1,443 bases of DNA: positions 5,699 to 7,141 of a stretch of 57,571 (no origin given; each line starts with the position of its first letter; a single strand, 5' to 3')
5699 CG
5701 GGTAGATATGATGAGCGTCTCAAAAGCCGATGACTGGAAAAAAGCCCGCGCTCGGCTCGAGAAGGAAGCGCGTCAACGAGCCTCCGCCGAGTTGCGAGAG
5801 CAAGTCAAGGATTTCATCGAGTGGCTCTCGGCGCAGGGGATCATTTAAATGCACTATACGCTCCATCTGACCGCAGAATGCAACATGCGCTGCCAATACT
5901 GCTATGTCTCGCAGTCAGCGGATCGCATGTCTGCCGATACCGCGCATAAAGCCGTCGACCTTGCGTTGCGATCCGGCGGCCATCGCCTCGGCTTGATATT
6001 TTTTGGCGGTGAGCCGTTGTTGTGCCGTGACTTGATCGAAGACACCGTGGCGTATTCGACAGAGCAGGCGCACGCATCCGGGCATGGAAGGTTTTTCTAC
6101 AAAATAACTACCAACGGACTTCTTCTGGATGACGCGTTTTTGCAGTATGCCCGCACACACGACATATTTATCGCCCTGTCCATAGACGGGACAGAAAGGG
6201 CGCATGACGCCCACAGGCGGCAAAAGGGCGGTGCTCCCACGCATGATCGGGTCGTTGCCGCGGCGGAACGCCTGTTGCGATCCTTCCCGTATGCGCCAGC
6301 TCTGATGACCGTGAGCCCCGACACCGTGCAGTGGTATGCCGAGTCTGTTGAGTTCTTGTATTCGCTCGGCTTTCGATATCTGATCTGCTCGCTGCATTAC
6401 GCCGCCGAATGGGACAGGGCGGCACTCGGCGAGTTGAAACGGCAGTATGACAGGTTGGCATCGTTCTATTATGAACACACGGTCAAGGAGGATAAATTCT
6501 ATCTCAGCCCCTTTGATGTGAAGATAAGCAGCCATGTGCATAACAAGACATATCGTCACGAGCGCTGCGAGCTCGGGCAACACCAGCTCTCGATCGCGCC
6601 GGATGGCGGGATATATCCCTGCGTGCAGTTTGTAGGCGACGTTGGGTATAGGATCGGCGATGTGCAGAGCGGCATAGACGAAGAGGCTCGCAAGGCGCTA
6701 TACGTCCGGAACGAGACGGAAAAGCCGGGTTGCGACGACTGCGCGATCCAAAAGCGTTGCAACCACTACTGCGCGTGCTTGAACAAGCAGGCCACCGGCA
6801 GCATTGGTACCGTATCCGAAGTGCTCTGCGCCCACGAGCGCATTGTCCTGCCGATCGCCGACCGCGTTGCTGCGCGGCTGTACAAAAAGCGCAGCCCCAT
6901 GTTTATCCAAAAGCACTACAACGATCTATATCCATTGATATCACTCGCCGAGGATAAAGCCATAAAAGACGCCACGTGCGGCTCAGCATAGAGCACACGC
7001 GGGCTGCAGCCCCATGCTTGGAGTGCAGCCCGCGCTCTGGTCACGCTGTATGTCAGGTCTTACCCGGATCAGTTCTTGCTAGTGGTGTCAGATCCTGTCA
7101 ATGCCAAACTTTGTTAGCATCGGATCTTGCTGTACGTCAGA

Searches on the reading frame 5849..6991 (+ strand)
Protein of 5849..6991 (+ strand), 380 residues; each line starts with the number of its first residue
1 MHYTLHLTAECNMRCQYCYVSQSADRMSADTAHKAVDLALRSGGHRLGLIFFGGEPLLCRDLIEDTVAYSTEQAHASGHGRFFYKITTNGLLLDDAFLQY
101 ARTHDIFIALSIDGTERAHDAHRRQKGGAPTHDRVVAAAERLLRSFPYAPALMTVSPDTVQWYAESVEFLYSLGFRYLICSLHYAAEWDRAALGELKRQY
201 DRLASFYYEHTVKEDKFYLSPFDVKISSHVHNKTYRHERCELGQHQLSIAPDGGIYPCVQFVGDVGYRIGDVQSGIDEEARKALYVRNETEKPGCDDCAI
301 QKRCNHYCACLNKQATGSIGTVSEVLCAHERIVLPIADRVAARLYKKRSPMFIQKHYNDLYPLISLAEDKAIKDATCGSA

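Call 3: search_protein_families(library=pfam, proteins=[window:5849-6991:+], max_evalue=0.01)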
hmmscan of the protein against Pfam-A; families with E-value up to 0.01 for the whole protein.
window:5849-6991:+ (380 aa): 3 families
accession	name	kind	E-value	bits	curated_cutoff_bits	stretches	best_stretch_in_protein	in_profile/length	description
PF04055.27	Radical_SAM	-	3.2e-16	60.4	29.5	1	8-169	4-165/166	Radical SAM superfamily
PF13186.11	SPASM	-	9.5e-05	23.1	21.5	1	240-298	1-66/67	Iron-sulfur cluster-binding domain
PF13353.11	Fer4_12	-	0.00027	21.7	22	1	6-75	10-82/137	4Fe-4S single cluster domain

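Call 4: search_protein_families(library=ncbifam, proteins=[window:5849-6991:+], max_evalue=0.01)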
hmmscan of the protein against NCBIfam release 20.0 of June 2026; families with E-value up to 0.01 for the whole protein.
window:5849-6991:+ (380 aa): 71 families (the best 25 are shown)
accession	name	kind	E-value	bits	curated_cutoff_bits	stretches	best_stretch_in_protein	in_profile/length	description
NF047865.1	rSAM_PapB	equivalog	6.6e-68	229.4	340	1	4-319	6-327/330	PapB family radical SAM/SPASM ranthipeptide maturase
TIGR04064.1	rSAM_nif11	equivalog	2.9e-50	171.3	518.7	1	4-348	81-440/459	nif11-like peptide radical SAM maturase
TIGR03974.1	rSAM_six_Cys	equivalog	1.8e-46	158.9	425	1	4-331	100-439/451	thioether cross-link-forming SCIFF peptide maturase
TIGR04115.1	rSAM_Cxxx_rpt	equivalog_domain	9.4e-43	147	350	1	4-322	5-341/359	radical SAM peptide maturase, CXXX-repeat target family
TIGR03906.1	quino_hemo_SAM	equivalog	2.8e-39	135.1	453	1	5-308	98-414/467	quinohemoprotein amine dehydrogenase maturation protein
TIGR04068.1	rSAM_ocin_clost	equivalog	1.9e-34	119.4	500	2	4-147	87-237/462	Cys-rich peptide radical SAM maturase CcpM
NF040492.1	not_ScfB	exception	2.9e-34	118.7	855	1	5-331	99-438/450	ScfB-related radical SAM/SPASM orphan maturase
TIGR03978.1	rSAM_paired_1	equivalog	3.1e-34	118.5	370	2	6-177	88-264/466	His-Xaa-Ser system radical SAM maturase HxsB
TIGR03942.1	sulfatase_rSAM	equivalog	1.5e-30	106.5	349.45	1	8-329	8-345/363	anaerobic sulfatase maturase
NF041298.1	rSAM_mat_DynA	equivalog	1.8e-28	99.6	450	1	8-319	8-332/356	dynobactin maturation radical SAM/SPASM protein DynA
TIGR04163.1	rSAM_cobopep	equivalog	4.6e-25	88.2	375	1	8-324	71-403/428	peptide-modifying radical SAM enzyme CbpB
NF035951.1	rSAM_RumMC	equivalog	7.5e-25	87.6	720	1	5-146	116-263/510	RumMC family radical SAM sactipeptide maturase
NF041707.1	rSAM_YhhB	equivalog_domain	1.3e-22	80.3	445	1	5-144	6-154/369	cyclophane-forming radical SAM/SPASM peptide maturase YhhB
TIGR04280.1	geopep_mat_rSAM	hypoth_equivalog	2.9e-22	79.3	400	1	4-323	87-407/428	geopeptide radical SAM maturase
TIGR04084.1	rSAM_AF0577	subfamily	1e-20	74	225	1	7-315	3-292/347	TIGR04084 family radical SAM/SPASM domain-containing protein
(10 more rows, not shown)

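Call 5: search_protein_families(library=padloc, proteins=[window:5849-6991:+], max_evalue=0.01)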
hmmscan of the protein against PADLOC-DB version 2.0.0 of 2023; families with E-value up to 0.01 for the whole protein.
window:5849-6991:+ (380 aa): 3 families
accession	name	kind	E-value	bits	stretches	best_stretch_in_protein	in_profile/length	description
PDLC02903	pVip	-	9e-17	59.4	1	5-120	4-108/257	Viperins not associated with kinases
PDLC02904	pVip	-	7.6e-13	46.6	1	5-120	7-115/262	Viperins associated with kinases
PDLC02905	pVip-kinase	-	2.6e-08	31.6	1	5-118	186-297/474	Viperin-kinase fusion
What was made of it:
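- PADLOC pVip hits cover only the generic rSAM core, and the unrelated second rSAM at 5849-6991 gets them too (call 5).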
